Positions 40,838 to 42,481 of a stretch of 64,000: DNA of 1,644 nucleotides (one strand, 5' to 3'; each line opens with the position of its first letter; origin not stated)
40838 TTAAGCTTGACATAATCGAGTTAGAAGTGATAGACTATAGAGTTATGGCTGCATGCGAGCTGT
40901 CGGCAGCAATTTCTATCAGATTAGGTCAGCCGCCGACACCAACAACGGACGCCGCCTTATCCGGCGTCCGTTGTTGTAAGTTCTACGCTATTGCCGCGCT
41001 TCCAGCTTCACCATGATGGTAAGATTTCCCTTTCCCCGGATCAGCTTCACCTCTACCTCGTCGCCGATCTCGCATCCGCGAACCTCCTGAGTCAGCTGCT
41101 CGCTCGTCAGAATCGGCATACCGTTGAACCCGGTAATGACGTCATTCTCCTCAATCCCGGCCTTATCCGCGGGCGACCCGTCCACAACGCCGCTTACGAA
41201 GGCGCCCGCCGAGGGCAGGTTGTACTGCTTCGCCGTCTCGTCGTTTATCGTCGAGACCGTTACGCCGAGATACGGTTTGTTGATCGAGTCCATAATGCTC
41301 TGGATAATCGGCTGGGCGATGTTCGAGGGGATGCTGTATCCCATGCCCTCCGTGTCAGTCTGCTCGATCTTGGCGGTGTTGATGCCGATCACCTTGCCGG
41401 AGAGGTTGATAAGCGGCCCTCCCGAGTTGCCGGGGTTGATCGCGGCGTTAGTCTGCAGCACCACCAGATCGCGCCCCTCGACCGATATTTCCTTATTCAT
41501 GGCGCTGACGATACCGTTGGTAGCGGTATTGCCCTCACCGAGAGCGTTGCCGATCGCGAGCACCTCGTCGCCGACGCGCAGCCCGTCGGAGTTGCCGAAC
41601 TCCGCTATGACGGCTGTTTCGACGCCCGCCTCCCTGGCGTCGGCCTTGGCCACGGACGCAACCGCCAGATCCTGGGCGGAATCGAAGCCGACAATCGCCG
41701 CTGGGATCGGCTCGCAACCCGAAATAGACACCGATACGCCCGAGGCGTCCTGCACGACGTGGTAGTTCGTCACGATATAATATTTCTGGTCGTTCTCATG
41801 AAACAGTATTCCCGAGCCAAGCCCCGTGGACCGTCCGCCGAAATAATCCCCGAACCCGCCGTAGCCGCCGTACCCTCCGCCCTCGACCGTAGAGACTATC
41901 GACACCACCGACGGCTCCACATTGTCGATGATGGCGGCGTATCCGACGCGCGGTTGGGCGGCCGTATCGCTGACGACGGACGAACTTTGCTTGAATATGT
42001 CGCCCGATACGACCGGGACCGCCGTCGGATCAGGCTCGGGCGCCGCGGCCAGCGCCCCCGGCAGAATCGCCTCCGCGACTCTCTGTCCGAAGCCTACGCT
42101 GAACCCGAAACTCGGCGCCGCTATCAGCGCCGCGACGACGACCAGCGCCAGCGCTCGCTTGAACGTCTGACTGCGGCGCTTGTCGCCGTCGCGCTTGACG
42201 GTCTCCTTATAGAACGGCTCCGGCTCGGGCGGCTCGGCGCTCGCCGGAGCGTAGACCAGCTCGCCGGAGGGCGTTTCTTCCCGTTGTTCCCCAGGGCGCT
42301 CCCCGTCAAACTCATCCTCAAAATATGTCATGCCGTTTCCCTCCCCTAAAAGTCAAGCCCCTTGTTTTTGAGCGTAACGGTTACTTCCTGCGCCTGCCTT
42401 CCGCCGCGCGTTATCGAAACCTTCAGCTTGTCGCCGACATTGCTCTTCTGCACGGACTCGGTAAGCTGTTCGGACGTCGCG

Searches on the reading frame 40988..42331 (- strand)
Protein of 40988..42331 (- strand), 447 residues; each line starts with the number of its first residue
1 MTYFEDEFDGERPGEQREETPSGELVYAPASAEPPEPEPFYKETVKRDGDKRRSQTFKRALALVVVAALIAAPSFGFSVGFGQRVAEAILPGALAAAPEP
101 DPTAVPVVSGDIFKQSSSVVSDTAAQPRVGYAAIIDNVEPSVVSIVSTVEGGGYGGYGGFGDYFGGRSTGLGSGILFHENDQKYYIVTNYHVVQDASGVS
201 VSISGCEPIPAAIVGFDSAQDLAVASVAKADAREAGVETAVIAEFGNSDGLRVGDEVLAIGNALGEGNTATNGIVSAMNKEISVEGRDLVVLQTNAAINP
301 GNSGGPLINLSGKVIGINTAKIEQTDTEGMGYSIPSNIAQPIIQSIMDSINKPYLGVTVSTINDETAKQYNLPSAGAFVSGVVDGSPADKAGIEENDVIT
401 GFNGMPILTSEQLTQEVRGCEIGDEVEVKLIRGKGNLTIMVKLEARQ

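Call 15: find_encoding_contigs(protein=window:40988-42331:-, flank=6000, max_places=10)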
Protein window:40988-42331:- (447 aa): 1 contig read that carries it; 1 place shown.
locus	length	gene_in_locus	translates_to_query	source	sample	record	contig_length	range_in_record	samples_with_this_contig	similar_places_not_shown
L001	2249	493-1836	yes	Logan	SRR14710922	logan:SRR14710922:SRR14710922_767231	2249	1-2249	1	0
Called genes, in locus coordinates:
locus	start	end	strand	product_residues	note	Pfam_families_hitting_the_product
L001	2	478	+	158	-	?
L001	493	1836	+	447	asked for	PF00089:Trypsin, PF13365:Trypsin_2, PF00595:PDZ, PF13180:PDZ_2, PF17820:PDZ_6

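Call 33: search_protein_families(library=pfam, proteins=[window:40988-42331:-], max_evalue=0.001)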
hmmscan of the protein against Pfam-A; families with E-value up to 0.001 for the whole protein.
window:40988-42331:- (447 aa): 5 families
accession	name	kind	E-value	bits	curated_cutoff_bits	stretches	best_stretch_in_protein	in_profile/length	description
PF13365.12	Trypsin_2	-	6.4e-26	92.2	27.6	1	172-317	1-144/144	Trypsin-like peptidase domain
PF13180.12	PDZ_2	-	1.9e-16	60.6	27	1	353-443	1-80/80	PDZ domain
PF00089.32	Trypsin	-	1.4e-11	45.1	20.6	1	183-342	35-219/220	Trypsin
PF17820.7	PDZ_6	-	6.4e-11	42.3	27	1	378-419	1-42/54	PDZ domain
PF00595.29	PDZ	-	5.8e-10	39.9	23.2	1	351-414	8-66/81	PDZ domain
